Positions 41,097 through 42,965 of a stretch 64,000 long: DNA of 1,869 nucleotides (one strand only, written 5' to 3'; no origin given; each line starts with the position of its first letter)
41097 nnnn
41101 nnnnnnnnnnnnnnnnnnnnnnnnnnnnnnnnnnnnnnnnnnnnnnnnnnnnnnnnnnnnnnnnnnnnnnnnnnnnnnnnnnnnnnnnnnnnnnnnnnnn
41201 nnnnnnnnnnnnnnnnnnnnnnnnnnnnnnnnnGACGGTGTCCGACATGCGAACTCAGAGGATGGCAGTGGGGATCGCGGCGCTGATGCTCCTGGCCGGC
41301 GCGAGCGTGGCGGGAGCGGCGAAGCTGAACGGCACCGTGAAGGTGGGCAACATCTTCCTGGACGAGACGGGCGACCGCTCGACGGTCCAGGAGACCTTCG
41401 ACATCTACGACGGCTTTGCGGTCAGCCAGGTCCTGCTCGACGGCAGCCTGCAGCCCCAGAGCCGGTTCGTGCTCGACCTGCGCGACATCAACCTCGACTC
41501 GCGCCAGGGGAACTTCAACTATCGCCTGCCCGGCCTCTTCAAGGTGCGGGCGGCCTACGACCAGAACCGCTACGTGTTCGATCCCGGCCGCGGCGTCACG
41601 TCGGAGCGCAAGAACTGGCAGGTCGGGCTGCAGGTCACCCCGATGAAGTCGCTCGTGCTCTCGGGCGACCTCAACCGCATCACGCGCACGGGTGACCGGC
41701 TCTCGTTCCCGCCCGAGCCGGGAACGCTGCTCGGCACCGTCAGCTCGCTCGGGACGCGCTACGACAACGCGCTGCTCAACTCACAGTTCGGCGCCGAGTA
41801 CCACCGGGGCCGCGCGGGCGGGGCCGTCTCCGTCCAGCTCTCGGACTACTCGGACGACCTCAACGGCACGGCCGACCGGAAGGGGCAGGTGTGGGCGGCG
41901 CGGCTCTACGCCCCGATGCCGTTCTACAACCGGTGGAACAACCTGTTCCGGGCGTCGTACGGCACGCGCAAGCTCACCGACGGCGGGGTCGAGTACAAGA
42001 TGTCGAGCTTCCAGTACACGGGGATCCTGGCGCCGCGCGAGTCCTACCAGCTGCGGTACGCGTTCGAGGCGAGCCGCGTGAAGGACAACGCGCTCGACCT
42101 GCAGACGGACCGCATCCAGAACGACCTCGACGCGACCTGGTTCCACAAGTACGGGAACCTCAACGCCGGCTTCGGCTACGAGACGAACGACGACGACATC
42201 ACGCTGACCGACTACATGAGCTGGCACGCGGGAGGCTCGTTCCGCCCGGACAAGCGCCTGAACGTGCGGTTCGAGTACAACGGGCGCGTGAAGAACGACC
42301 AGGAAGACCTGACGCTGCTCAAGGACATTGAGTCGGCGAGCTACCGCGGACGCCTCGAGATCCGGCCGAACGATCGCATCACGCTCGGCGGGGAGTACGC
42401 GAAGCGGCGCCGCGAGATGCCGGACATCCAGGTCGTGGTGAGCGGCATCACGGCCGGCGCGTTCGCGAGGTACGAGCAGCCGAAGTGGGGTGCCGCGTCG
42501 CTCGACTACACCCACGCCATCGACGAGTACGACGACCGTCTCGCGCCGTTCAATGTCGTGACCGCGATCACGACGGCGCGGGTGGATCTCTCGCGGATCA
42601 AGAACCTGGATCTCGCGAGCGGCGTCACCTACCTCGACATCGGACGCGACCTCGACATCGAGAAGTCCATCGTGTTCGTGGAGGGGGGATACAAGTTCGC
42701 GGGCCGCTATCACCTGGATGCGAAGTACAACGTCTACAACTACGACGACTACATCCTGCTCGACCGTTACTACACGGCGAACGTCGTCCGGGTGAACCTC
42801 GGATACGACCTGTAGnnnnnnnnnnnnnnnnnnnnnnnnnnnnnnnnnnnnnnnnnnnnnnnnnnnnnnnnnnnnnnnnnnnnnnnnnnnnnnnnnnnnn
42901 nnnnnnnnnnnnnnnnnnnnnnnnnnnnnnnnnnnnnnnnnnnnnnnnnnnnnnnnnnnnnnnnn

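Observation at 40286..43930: Candidate porin-cytochrome transmembrane electron conduit (decahaem MtrA-like cytochrome + beta-barrel OMP + hexahaem lipoprotein)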

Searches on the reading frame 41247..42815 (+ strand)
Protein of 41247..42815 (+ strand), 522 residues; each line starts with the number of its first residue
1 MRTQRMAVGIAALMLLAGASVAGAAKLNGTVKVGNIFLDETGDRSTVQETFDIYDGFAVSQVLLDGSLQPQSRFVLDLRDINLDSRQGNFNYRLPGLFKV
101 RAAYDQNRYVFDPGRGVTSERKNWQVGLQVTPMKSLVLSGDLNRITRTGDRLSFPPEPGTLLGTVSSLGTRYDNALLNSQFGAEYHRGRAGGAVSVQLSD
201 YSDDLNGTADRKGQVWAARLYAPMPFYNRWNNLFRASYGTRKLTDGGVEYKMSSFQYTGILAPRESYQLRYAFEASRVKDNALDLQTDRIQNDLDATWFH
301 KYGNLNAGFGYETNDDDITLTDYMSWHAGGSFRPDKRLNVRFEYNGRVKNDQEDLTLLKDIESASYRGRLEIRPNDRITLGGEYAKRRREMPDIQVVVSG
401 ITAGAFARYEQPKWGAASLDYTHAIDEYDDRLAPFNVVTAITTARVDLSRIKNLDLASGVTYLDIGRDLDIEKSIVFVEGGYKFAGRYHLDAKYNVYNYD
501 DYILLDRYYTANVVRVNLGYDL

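Call 4: search_protein_families(library=pfam, proteins=[window:41247-42815:+], max_evalue=1)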
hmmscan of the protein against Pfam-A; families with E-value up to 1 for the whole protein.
window:41247-42815:+ (522 aa): 0 families

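Call 5: search_protein_families(library=ncbifam, proteins=[window:41247-42815:+], max_evalue=1)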
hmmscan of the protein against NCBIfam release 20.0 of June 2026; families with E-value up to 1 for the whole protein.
window:41247-42815:+ (522 aa): 0 families

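Call 6: find_homologous_proteins(query=window:41247-42815:+)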
Query window:41247-42815:+ (522 aa): 242 proteins with E <= 0.001 among 8000 candidates; the best 120 are listed.
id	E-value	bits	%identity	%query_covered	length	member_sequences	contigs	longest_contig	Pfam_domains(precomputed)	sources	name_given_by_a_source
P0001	0.0e+0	1166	100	99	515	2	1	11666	-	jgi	-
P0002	0.0e+0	1044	88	99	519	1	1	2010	-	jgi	-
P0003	7.1e-232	789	67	100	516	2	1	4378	-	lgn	-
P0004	9.6e-230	782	67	99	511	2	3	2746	-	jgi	jgi:hypothetical protein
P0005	1.3e-225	768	66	100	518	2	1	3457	-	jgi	-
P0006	9.4e-219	746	64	100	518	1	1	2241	-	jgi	-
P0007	2.4e-217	741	63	100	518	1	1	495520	-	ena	-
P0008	7.5e-216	736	62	100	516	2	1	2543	-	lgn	-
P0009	6.7e-215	733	63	100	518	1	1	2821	-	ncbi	-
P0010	1.3e-214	732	62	99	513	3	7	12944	-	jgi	jgi:hypothetical protein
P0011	2.4e-213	728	63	99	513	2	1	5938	-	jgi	-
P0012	1.1e-212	726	63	100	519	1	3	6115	PF11854.15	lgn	-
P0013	3.1e-212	724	62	100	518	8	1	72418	-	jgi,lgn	jgi:hypothetical protein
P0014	4.6e-212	724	62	100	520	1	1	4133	-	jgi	jgi:hypothetical protein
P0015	1.0e-211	722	61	99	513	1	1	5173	-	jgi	jgi:hypothetical protein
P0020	2.4e-208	711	62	100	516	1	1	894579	-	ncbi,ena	-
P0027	8.9e-204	696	60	100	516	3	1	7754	PF11854.15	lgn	-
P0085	2.6e-172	592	51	100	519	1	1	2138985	-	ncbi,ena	-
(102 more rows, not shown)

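Call 10: search_solved_structures(query=A1, max_evalue=10, show_alignments=2)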
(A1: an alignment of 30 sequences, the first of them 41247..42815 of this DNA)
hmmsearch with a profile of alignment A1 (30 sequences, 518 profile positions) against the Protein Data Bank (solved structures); distinct sequences matched with E-value up to 10: 0.

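Call 12: search_protein_families(library=pfam, alignment_id=A1, max_evalue=1)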
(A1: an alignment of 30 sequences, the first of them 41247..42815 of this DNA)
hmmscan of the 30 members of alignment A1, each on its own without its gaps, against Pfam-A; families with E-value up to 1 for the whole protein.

A. member 1, window:41247-42815:+ (522 aa): 0 families

B. families by the number of members that match (of 30 scanned): 9 families
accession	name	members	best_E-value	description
PF11854.14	MtrB_PioB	13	3.1e-07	Putative outer membrane beta-barrel porin, MtrB/PioB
PF02432.21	Fimbrial_K88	6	0.022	Fimbrial, major and minor subunit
PF13609.12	Porin_4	2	3e-06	Gram-negative porin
PF02321.23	OEP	2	0.09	Outer membrane efflux protein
PF10387.14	DUF2442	1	0.026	Protein of unknown function (DUF2442)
PF17164.10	DUF5122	1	0.099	Domain of unknown function (DUF5122) beta-propeller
PF16134.10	THOC2_N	1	0.2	THO complex subunit 2 N-terminus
PF13505.12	OMP_b-brl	1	0.26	Outer membrane protein beta-barrel domain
PF21778.2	DUF6873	1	0.28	Family of unknown function (DUF6873)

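Call 13: find_encoding_contigs(protein=P0085, flank=8000, max_places=2)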
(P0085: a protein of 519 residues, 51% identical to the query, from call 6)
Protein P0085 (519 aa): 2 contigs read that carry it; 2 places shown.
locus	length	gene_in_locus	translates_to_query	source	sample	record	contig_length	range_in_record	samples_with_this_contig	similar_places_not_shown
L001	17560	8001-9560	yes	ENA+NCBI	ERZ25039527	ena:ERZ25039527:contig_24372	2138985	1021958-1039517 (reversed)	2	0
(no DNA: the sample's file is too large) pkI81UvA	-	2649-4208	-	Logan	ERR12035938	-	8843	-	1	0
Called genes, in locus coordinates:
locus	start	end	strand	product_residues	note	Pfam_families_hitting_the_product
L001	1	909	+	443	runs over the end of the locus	PF00501:AMP-binding (weak)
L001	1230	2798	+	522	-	PF01943:Polysacc_synt, PF13440:Polysacc_synt_3, PF01554:MatE (weak)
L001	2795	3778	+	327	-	PF00535:Glycos_transf_2, PF10111:Glyco_tranf_2_2, PF13641:Glyco_tranf_2_3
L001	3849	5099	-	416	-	PF13439:Glyco_transf_4, PF00534:Glycos_transf_1, PF13692:Glyco_trans_1_4, PF13524:Glyco_trans_1_2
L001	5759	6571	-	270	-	-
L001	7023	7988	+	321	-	PF14522:Cytochrome_C7 (faint), PF14537:Cytochrom_c3_2 (faint), PF22113:Mtrc-MtrF_II-IV_dom (faint), PF22678:Cytochrom_c_NrfB-like (weak), PF09699:Paired_CXXCH_1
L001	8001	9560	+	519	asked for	-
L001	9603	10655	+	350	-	PF14522:Cytochrome_C7 (faint), PF14537:Cytochrom_c3_2 (faint), PF22113:Mtrc-MtrF_II-IV_dom (faint), PF02335:Cytochrom_C552 (faint), PF09699:Paired_CXXCH_1 (faint)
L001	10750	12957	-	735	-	PF07715:Plug, PF00593:TonB_dep_Rec_b-barrel, PF14905:OMP_b-brl_3 (weak)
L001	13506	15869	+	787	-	PF00989:PAS (faint), PF08448:PAS_4 (weak), PF13188:PAS_8 (faint), PF13426:PAS_9 (faint), PF08447:PAS_3, PF00512:HisKA (weak), PF00072:Response_reg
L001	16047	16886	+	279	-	PF28598:PDH_E1_N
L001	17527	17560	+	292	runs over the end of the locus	PF17831:PDH_E1_M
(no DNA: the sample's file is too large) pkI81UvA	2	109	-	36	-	?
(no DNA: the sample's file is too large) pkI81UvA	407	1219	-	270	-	-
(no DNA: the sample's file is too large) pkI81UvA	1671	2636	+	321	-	PF14522:Cytochrome_C7 (faint), PF14537:Cytochrom_c3_2 (faint), PF22113:Mtrc-MtrF_II-IV_dom (faint), PF22678:Cytochrom_c_NrfB-like (weak), PF09699:Paired_CXXCH_1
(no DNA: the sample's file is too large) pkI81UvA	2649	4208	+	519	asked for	-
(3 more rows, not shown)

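Call 14: find_encoding_contigs(protein=P0020, flank=8000, max_places=2)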
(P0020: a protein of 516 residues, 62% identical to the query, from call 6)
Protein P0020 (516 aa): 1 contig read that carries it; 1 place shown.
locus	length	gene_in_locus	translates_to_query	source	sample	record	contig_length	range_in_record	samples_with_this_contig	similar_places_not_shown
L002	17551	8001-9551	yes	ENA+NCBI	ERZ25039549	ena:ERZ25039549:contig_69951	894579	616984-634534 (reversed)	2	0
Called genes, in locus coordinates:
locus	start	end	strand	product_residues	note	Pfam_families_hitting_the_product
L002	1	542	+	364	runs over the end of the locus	PF00924:MS_channel_2nd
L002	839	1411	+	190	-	PF01558:POR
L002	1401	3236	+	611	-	PF14691:Fer4_20, PF01266:DAO (weak), PF07992:Pyr_redox_2, PF13450:NAD_binding_8, PF13738:Pyr_redox_3, PF00070:Pyr_redox (weak), PF00037:Fer4 (weak), PF12837:Fer4_6 (weak), +7 more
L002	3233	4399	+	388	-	PF01855:POR_N, PF17147:PFOR_II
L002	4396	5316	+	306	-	PF02775:TPP_enzyme_C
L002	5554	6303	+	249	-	PF05036:SPOR (weak)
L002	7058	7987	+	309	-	PF03264:Cytochrom_NNT (faint), PF22678:Cytochrom_c_NrfB-like (faint), PF14522:Cytochrome_C7 (faint), PF09699:Paired_CXXCH_1, PF14537:Cytochrom_c3_2 (weak), PF09699:Paired_CXXCH_1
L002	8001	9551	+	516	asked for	-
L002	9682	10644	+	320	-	PF22113:Mtrc-MtrF_II-IV_dom (weak), PF14522:Cytochrome_C7 (faint), PF14537:Cytochrom_c3_2 (faint)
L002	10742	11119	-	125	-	-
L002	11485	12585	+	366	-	-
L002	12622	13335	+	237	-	PF00578:AhpC-TSA, PF08534:Redoxin, PF00085:Thioredoxin (weak), PF13905:Thioredoxin_8 (weak)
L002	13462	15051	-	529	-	PF07690:MFS_1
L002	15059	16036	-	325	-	PF25917:BSH_RND, PF00364:Biotin_lipoyl (faint), PF25919:BSH_CusB (faint), PF25954:Beta-barrel_RND_2, PF25963:Beta-barrel_AAEA (faint)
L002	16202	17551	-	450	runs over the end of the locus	PF02321:OEP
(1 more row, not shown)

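Call 15: predict_structure(alignment_id=A1)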
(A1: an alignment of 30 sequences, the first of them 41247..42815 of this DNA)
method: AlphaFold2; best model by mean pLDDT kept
length: 522 residues; sequences in the alignment: 30
mean_pLDDT: 84.7   pTM: 0.72
mean pLDDT of the five models: 84.7, 81.0, 80.5, 79.8, 76.0
residues with pLDDT >= 90: 289; 70-90: 148; 50-70: 46; < 50: 39
segments of 3 or more residues with pLDDT < 50: 1-23, 154-165
pLDDT, mean of each block of 10 residues (from residue 1): 40 39 67 84 62 69 86 89 84 92 85 67 96 95 92 49 52 93 94 97 88 96 93 96 78 96 95 95 87 97 97 84 95 95 93 60 93 95 95 84 97 94 90 84 94 92 89 91 89 88 62 88 85
secondary structure, 60 per line:
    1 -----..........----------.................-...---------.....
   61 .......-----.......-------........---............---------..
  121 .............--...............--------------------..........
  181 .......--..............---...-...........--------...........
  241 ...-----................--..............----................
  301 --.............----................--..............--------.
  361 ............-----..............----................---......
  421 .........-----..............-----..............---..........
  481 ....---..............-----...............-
elements in order: H6-15 E26-42 E56-67 E73-79 E87-94 E98-109 E119-133 E136-150 E171-187 E190-203 E211-221 E230-243 E249-264 E267-280 E285-300 E303-315 E320-335 E338-351 E360-372 E378-391 E396-411 E415-429 E435-448 E454-467 E471-484 E488-501 E507-521

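Call 16: find_related_loci(query=A1, collection=genome_contigs, flank=6000)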
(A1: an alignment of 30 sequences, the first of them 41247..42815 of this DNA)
Query A1 (522 aa) in genome_contigs; peptide patterns used: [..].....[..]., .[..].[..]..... (x = any residue, [..] = any of these).
67 stretches matched a pattern; 34 encode a relative of the query (tblastn E <= 1e-3); 33 distinct loci.
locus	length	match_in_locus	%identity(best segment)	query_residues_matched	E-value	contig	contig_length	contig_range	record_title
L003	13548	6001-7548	62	1-522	0e+0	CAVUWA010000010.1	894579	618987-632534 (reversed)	MAG: Candidatus Eisenbacteria bacterium isolate MFD05684.bin.1.290 genome assembly, contig: contig_69951, whole genome s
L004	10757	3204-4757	58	1-522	0e+0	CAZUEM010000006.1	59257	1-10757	MAG TPA_asm: uncultured bacterium isolate binchicken_co235_242 genome assembly, contig: NODE_1225_length_59257_cov_35.54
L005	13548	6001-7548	51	1-522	8e-180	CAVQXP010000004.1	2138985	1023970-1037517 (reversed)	MAG: Candidatus Eisenbacteria bacterium isolate MFD04716.bin.1.114 genome assembly, contig: contig_24372, whole genome s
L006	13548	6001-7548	52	1-522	2e-175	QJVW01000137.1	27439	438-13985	MAG: Candidatus Eisenbacteria bacterium isolate SZUA-252 scaffold_2224, whole genome shotgun sequence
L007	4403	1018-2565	51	1-522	1e-179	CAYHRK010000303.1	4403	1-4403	MAG TPA_asm: uncultured Vicinamibacterales bacterium isolate ERP119705_co14_214 genome assembly, contig: NODE_40579_leng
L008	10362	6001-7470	53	27-522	5e-173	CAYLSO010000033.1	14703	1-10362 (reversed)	MAG TPA_asm: uncultured bacterium isolate binchicken_co255_229 genome assembly, contig: k141_484490, whole genome shotgu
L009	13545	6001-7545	54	1-522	2e-172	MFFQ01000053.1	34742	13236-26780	MAG: Candidatus Eisenbacteria bacterium RBG_16_71_46 RBG_16_scaffold_2287, whole genome shotgun sequence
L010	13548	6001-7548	50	1-522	2e-166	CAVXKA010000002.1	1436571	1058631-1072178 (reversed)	MAG: Candidatus Eisenbacteria bacterium isolate MFD05942.bin.1.119 genome assembly, contig: contig_17678, whole genome s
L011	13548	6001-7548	51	1-522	5e-165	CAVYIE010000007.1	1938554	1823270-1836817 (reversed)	MAG: Candidatus Eisenbacteria bacterium isolate MFD05684.bin.1.2 genome assembly, contig: contig_7436, whole genome shot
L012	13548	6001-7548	50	1-522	9e-163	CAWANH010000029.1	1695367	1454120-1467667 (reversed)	MAG: Candidatus Eisenbacteria bacterium isolate MFD02923.bin.2.9 genome assembly, contig: contig_8720, whole genome shot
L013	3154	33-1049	69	184-522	2e-166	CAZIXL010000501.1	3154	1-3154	MAG TPA_asm: uncultured bacterium isolate binchicken_co118_82 genome assembly, contig: NODE_50478_length_3154_cov_4.3733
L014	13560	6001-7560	49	2-522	9e-154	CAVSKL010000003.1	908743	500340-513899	MAG: Candidatus Eisenbacteria bacterium isolate MFD01721.bin.1.114 genome assembly, contig: contig_38983, whole genome s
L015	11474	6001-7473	46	27-522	1e-145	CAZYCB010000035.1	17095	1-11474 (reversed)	MAG TPA_asm: uncultured bacterium isolate binchicken_co255_226 genome assembly, contig: k141_5528859, whole genome shotg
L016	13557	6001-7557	46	1-522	6e-144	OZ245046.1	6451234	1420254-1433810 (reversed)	MAG: Candidatus Eiseniibacteriota bacterium isolate 9d5bca9a-b2ae-4bb4-9135-b14f0b5ecb2e genome assembly, chromosome: 1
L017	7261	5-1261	52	98-522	8e-144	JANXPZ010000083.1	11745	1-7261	MAG: Candidatus Eisenbacteria bacterium isolate GL140_4_concoct_147_sub GL140_4_k141_1065392, whole genome shotgun seque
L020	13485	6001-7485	46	24-522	8e-134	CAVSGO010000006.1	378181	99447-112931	MAG: uncultured bacterium isolate MFD05684.bin.1.263 genome assembly, contig: contig_42977, whole genome shotgun sequenc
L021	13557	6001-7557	44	1-522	1e-133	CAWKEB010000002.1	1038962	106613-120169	MAG: Candidatus Krumholzibacteria bacterium isolate MFD04716.bin.2.70 genome assembly, contig: contig_25798, whole genom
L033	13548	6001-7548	50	1-522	1e-172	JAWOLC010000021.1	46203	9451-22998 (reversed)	MAG: Candidatus Eisenbacteria bacterium isolate bin_205 c_000048653495, whole genome shotgun sequence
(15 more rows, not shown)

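Call 19: fold_search(model_id=the predicted structure, library=pdb)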
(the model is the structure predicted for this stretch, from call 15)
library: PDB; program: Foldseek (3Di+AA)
matches with E <= 10: 816; with E <= 0.001: 237
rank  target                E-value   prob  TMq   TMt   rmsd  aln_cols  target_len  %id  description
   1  6r2q_B                5.4e-15  1.00  0.77  0.63   6.5       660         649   10  Structure of the Mtr complex (released 2020-04-22)
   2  5fp2_A                7.9e-09  1.00  0.45  0.47   9.9       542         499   10  Crystal structure of the siderophore receptor PirA from Pseudomonas aeruginosa (released 2015-12-09)
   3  2o5p_B                1.0e-08  1.00  0.46  0.34  15.7       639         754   12  Crystal structure of the full length ferric pyoverdine outer membrane receptor FpvA of Pseudomonas aeruginosa in its a (released 2007-10-30)
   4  1nqe                  1.8e-08  1.00  0.48  0.46   8.4       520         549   10  OUTER MEMBRANE COBALAMIN TRANSPORTER (BTUB) FROM E. COLI (released 2003-04-29)
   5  5iv8_A                2.1e-08  1.00  0.49  0.47   9.7       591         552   10  The LPS Transporter LptDE from Klebsiella pneumoniae, core complex (released 2016-05-18)
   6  5ixm_G                2.7e-08  1.00  0.46  0.45   9.9       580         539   10  The LPS Transporter LptDE from Yersinia pestis, core complex (released 2016-05-18)
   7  9dhe                  2.8e-08  1.00  0.49  0.43  12.4       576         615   10  The crystal structure on the heme/hemoglobin transporter ChuA, in complex with heme (released 2025-05-21)
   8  1nqf                  3.4e-08  1.00  0.47  0.46   8.5       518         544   11  OUTER MEMBRANE COBALAMIN TRANSPORTER (BTUB) FROM E. COLI, METHIONINE SUBSTIUTION CONSTRUCT FOR SE-MET SAD PHASING (released 2003-04-29)
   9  4rdr                  4.3e-08  1.00  0.50  0.39  13.4       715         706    8  Structure of the bacterial Zn-transporter ZnuD from Neisseria meningitidis (locked conformation bound to zinc and cadmiu (released 2015-08-19)
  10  8p98_A                4.7e-08  1.00  0.46  0.40  14.7       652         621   10  BtuB3G3 bound to cyanocobalamin with ordered EL8 (released 2023-08-16)
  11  4rdt_B                7.2e-08  1.00  0.49  0.42  11.0       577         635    9  Structure of the bacterial Zn-transporter ZnuD from Neisseria meningitidis (flexible conformation bound to a zinc ion) (released 2015-08-19)
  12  8p97_A                7.2e-08  1.00  0.45  0.39  15.2       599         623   10  BtuB3G3 bound to cyanocobalamin with disordered EL8 (released 2023-08-16)
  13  5fp2_B                7.9e-08  1.00  0.46  0.45  10.9       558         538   10  Crystal structure of the siderophore receptor PirA from Pseudomonas aeruginosa (released 2015-12-09)
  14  1ujw_A                7.9e-08  1.00  0.47  0.43  12.8       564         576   10  Structure of the complex between BtuB and Colicin E3 Receptor binding domain (released 2003-11-25)
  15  2o5p_A                7.9e-08  1.00  0.47  0.34  15.4       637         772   13  Crystal structure of the full length ferric pyoverdine outer membrane receptor FpvA of Pseudomonas aeruginosa in its a (released 2007-10-30)
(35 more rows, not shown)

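Call 55: search_protein_representatives(alignment_id=A1)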
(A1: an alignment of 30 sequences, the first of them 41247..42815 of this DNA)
Query: 30 sequences, 518 profile positions. Proteins with E-value up to 0.001 (for the whole library): 182; up to 1e-10: 145; up to 1e-30: 75. The best 150 are listed.
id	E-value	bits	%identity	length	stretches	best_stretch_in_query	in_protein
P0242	2.7e-200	683.2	-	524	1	1-517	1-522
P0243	1.4e-197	674.2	-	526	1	10-517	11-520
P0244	4.6e-187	639.5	-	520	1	1-517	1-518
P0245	1.4e-170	585.1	-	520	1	1-516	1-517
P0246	4.9e-165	566.8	-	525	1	1-517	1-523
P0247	9.8e-165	565.8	-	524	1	11-516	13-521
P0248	2.2e-159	548.2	-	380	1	17-395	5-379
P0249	3.1e-158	544.4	-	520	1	2-516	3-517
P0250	6.6e-148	510.3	-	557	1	7-517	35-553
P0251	4.2e-147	507.6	-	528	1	8-517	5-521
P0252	3.5e-146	504.6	-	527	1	6-517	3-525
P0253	1.3e-132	459.9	-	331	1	188-517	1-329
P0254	8.0e-128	444.0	-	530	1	8-517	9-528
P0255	7.4e-92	325.4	-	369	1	12-363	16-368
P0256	5.9e-83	296.0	-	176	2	307-419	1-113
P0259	7.2e-70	252.8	-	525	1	9-513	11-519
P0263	3.6e-58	214.2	-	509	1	20-513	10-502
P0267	3.9e-47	177.8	-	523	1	20-515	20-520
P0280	3.5e-43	164.8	-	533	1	1-516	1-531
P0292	4.2e-38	148.0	-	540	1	7-516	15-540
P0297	1.0e-36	143.5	-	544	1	5-516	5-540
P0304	9.8e-35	136.9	-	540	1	11-515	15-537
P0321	3.1e-28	115.4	-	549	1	8-516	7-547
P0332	3.4e-25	105.4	-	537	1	7-514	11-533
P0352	2.8e-18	82.6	-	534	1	14-515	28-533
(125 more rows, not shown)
